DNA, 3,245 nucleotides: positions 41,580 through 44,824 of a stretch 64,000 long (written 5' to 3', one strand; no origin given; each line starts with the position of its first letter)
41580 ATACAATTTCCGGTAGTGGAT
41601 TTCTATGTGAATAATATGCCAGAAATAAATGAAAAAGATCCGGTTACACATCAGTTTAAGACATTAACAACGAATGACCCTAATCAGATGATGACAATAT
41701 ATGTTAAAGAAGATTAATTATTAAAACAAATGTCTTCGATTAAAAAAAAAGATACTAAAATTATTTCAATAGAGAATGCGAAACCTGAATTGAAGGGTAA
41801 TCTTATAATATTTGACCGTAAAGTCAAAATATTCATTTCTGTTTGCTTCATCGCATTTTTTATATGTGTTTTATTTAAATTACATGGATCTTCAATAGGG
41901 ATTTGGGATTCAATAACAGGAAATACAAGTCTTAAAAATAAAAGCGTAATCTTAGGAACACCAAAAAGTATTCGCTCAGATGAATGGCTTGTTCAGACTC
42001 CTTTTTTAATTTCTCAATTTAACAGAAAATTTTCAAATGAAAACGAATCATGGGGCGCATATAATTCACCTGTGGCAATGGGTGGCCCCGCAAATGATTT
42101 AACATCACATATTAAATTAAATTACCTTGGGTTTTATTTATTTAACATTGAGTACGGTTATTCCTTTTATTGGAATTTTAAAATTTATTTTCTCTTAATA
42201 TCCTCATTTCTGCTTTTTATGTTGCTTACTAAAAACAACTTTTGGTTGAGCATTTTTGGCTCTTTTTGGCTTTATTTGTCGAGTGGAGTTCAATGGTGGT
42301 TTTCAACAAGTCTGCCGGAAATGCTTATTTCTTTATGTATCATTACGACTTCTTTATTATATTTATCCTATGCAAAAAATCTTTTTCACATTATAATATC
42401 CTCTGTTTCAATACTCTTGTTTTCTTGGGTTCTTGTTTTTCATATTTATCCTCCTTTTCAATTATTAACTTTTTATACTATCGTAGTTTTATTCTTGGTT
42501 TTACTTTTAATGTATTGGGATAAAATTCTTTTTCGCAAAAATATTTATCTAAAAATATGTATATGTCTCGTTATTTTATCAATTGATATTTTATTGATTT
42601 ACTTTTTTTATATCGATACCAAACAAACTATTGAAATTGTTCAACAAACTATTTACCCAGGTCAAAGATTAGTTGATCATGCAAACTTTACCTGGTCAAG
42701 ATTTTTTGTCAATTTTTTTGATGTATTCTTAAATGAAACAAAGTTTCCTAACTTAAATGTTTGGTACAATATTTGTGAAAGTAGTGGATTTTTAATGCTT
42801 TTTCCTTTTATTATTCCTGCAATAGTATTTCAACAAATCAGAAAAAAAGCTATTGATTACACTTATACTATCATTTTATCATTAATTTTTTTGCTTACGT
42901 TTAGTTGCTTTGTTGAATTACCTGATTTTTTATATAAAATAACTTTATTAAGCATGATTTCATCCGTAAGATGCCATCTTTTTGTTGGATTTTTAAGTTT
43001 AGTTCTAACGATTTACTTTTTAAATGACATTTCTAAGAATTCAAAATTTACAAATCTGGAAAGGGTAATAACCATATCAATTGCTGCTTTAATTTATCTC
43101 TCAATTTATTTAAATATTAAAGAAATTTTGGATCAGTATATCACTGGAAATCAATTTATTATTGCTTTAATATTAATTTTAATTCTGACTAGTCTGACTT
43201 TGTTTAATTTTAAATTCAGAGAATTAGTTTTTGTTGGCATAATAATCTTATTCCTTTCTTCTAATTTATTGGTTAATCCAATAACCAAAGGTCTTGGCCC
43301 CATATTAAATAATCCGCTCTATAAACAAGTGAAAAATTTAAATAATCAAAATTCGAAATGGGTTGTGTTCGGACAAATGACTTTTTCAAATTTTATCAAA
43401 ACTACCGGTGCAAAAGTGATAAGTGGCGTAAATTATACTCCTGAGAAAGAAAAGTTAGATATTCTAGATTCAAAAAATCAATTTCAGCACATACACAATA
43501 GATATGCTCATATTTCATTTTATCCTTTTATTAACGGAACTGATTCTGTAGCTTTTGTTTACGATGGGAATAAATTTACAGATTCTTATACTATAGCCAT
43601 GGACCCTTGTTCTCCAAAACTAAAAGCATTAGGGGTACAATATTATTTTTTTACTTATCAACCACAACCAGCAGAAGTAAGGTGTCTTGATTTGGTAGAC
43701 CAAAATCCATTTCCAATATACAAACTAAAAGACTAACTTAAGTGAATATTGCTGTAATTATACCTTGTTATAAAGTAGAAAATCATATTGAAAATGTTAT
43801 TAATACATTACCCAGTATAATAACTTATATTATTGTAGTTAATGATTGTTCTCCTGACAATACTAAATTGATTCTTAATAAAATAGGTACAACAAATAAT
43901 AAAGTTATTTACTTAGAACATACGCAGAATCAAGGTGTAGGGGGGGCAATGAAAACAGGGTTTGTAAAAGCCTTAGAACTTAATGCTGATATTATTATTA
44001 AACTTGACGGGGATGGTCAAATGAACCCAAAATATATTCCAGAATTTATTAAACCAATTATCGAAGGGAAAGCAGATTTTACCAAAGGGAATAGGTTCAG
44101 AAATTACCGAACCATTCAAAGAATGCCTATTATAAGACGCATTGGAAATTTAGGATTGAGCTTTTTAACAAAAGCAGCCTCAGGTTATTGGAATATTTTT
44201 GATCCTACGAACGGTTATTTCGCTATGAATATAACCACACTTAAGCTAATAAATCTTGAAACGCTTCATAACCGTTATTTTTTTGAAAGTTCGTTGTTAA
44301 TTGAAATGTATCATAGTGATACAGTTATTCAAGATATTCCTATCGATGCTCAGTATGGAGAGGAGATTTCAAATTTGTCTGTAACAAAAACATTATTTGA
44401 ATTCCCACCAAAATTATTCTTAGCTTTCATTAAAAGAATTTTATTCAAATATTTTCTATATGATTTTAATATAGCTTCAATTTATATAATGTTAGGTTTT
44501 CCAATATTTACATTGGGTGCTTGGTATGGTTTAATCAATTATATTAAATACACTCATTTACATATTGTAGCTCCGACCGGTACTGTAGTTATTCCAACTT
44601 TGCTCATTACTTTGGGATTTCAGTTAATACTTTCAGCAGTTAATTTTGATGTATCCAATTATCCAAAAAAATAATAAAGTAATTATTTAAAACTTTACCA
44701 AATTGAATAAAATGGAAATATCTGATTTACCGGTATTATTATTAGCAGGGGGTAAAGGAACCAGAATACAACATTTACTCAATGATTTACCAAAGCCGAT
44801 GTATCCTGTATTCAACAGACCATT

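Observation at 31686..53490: Large glycan locus built around GT-C-like membrane transferases and polyprenyl-phosphate sugar loading, with no Wzx, initiating PGT, Wzc or ABC exporter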

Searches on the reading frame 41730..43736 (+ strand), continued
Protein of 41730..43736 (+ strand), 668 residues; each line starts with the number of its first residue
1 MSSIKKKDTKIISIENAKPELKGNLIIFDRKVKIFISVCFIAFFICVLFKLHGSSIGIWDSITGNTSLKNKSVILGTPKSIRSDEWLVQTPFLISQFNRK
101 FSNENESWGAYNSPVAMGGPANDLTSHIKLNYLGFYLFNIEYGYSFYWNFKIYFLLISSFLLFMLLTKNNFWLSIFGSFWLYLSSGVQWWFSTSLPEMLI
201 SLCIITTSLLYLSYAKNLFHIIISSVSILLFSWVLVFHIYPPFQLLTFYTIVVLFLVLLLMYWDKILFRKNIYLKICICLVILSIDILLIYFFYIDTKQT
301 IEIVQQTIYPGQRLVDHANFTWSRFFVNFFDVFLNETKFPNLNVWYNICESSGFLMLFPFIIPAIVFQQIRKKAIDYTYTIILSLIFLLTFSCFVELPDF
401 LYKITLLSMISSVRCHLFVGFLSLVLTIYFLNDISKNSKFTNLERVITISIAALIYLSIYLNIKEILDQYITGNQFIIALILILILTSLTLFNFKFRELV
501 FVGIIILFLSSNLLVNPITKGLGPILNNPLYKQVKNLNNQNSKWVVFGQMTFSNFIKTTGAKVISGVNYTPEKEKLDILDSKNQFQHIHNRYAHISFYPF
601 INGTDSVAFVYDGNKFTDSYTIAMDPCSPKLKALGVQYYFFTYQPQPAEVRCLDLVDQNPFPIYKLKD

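Call 91: list_cluster_members(proteins=[P0064, P0055, P0080, P0048])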
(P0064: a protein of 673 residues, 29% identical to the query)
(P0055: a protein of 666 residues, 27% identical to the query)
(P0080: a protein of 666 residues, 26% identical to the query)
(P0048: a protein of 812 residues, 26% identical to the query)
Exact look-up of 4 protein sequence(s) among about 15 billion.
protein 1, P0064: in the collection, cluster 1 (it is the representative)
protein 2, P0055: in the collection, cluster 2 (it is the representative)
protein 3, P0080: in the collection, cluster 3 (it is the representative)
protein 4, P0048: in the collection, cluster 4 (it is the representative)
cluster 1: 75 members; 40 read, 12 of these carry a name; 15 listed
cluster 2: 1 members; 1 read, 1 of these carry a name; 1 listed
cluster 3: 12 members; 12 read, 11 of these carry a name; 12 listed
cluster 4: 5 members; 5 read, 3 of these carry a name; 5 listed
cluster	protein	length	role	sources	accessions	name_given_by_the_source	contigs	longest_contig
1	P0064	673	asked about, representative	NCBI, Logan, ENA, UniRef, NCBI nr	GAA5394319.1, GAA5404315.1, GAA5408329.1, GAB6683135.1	DUF7657 domain-containing protein [Streptococcus uberis] | DUF7657 domain-containing protein n=1 Tax=Streptococcus uberis TaxID=1349 ... | hypothetical protein [Streptococcus uberis]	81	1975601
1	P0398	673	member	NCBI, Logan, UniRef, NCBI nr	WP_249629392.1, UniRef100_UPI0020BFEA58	DUF7657 domain-containing protein [Streptococcus uberis] | DUF7657 domain-containing protein n=1 Tax=Streptococcus uberis TaxID=1349 ... | hypothetical protein [Streptococcus uberis]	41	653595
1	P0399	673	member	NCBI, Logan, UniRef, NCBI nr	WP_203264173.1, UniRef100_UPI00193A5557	DUF7657 domain-containing protein [Streptococcus uberis] | DUF7657 domain-containing protein n=1 Tax=Streptococcus uberis TaxID=1349 ... | hypothetical protein [Streptococcus uberis]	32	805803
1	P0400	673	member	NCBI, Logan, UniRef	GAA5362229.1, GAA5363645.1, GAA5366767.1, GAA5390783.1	DUF7657 domain-containing protein [Streptococcus uberis] | DUF7657 domain-containing protein n=1 Tax=Streptococcus uberis TaxID=1349 ...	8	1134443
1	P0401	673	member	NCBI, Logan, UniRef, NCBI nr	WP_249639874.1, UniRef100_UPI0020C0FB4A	DUF7657 domain-containing protein [Streptococcus uberis] | DUF7657 domain-containing protein n=1 Tax=Streptococcus uberis TaxID=1349 ... | hypothetical protein [Streptococcus uberis]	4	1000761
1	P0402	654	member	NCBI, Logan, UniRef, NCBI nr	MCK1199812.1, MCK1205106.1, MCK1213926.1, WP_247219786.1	hypothetical protein MXZ33_03140 [Streptococcus uberis] | DUF7657 domain-containing protein n=1 Tax=Streptococcus uberis TaxID=1349 ... | hypothetical protein [Streptococcus uberis]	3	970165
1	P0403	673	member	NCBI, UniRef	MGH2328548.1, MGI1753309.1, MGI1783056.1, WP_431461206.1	DUF7657 domain-containing protein [Streptococcus uberis] | DUF7657 domain-containing protein n=1 Tax=Streptococcus uberis TaxID=1349 ...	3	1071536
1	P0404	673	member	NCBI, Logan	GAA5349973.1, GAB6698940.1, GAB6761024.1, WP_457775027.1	hypothetical protein BOVMAS30_03400 [Streptococcus uberis]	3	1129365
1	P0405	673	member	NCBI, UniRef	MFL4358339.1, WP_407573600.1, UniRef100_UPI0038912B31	DUF7657 domain-containing protein [Streptococcus uberis] | DUF7657 domain-containing protein n=1 Tax=Streptococcus uberis TaxID=1349 ...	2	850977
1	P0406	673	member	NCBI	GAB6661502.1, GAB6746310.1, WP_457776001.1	DUF7657 domain-containing protein [Streptococcus uberis]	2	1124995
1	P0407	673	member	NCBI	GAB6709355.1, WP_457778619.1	hypothetical protein BOVMAS05_03530 [Streptococcus uberis]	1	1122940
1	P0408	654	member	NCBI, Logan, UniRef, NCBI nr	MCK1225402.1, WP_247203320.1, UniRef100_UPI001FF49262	DUF7657 domain-containing protein [Streptococcus uberis] | DUF7657 domain-containing protein n=1 Tax=Streptococcus uberis TaxID=1349 ... | hypothetical protein [Streptococcus uberis]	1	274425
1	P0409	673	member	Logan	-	-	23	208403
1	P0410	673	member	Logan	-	-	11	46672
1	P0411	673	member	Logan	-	-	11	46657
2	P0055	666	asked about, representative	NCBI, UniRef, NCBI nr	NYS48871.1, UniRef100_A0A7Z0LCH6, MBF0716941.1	hypothetical protein HZY93_02585 [Streptococcus danieliae] | Glycosyltransferase RgtA/B/C/D-like domain-containing protein n=1 Tax=Streptococcus ... | hypothetical protein [Streptococcus danieliae]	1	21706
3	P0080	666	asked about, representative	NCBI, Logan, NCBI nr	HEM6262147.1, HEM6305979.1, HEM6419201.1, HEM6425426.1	TPA: hypothetical protein U2D44_001027 [Streptococcus suis] | hypothetical protein [Streptococcus suis]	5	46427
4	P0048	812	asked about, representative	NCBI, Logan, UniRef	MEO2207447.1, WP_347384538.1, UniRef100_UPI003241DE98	hypothetical protein ABGV42_27455 [Paenibacillus pabuli] | DUF7657 domain-containing protein n=1 Tax=Paenibacillus pabuli TaxID=1472 ...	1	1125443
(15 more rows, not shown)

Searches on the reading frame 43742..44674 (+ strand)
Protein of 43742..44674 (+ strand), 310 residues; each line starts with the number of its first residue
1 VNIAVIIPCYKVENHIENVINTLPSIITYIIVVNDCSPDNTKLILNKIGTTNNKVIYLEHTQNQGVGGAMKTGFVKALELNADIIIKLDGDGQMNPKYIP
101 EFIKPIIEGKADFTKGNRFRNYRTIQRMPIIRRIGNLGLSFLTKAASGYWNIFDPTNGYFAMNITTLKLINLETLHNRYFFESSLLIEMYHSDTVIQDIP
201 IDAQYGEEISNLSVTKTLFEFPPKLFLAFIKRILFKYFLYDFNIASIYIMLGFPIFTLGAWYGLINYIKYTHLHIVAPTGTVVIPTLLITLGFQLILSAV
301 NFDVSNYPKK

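Call 4: search_protein_families(library=pfam, proteins=[window:43742-44674:+], max_evalue=0.01)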
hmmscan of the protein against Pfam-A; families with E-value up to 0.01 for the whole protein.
window:43742-44674:+ (310 aa): 2 families
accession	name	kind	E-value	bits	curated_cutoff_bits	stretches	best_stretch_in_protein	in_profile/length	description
PF00535.33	Glycos_transf_2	-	4.1e-22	79.3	23.3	1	5-163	2-160/168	Glycosyl transferase family 2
PF10111.15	Glyco_tranf_2_2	-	0.0064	16.4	27.3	1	5-95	2-95/276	Glycosyltransferase like family 2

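Call 7: search_protein_families(library=ncbifam, proteins=[window:43742-44674:+], max_evalue=0.001)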
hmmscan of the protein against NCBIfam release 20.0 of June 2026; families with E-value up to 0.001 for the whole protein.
window:43742-44674:+ (310 aa): 13 families
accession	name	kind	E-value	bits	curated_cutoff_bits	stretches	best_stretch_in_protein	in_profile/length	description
TIGR04182.1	glyco_TIGR04182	equivalog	4.3e-19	69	325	1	3-301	2-278/293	S-layer glycoprotein N-glycosyltransferase AglJ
NF058614.1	PPMAGASynPpgS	equivalog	1.1e-15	57.7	370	1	4-207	3-200/226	polyprenyl-phospho-N-acetylgalactosaminyl synthase PpgS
TIGR03937.1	PgaC_IcaA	equivalog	1.6e-12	47.2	422.3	1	2-124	46-170/407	poly-beta-1,6-N-acetyl-D-glucosamine synthase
NF047588.1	GlcsyltransPgfSStrep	equivalog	3.4e-11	42.9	500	1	1-121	1-124/308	glycosyltransferase PgfS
NF041391.1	DPhHxTase_Halo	equivalog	2.2e-08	33.4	375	1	10-202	4-182/213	dolichyl-phosphate hexose transferase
TIGR01556.1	rhamnosyltran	subfamily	2.6e-08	33.4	200.55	1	15-137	9-129/281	rhamnosyltransferase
NF047683.1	TeichurnBiosyTuaG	equivalog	2.6e-06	27.3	400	1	3-113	8-118/252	teichuronic acid biosynthesis protein TuaG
NF007986.1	PRK10714.1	equivalog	2.8e-06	26.6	529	1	3-109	8-118/316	undecaprenyl-phosphate 4-deoxy-4-formamido-L-arabinose transferase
NF007482.0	PRK10073.1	equivalog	6.7e-06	25.3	423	1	3-118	8-122/334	glycosyltransferase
NF010496.0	PRK13915.1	equivalog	9.6e-06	24.9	262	1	2-122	32-159/307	glucosyl-3-phosphoglycerate synthase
NF050113.1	gal_furan_GlfT1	equivalog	2.2e-05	23.9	330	1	21-96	22-94/290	galactofuranosyltransferase GlfT1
TIGR04283.1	glyco_like_mftF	equivalog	0.00086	18.9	182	0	3-108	1-98/221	TIGR04283 family arsenosugar biosynthesis glycosyltransferase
NF038302.1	EPS_HpsE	equivalog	0.001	18.1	300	0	1-99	1-104/307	hormogonium polysaccharide biosynthesis glycosyltransferase HpsE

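Call 77: search_solved_structures(query=window:43742-44674:+, max_evalue=0.001)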
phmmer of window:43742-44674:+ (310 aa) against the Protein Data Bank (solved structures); distinct sequences matched with E-value up to 0.001: 4.
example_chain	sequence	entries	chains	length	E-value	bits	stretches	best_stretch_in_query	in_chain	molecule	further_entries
5mlz_A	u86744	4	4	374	2e-13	53.4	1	1-202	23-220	Dolichol monophosphate mannose synthase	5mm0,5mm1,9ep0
5hea_A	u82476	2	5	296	6.2e-05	25.6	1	3-117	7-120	Putative glycosyltransferase (GalT1)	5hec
5tze_C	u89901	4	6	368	0.00045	22.8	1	1-101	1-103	Glycosyl transferase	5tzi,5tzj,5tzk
5tz8_A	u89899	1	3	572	0.00093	21.7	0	1-101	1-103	Glycosyl transferase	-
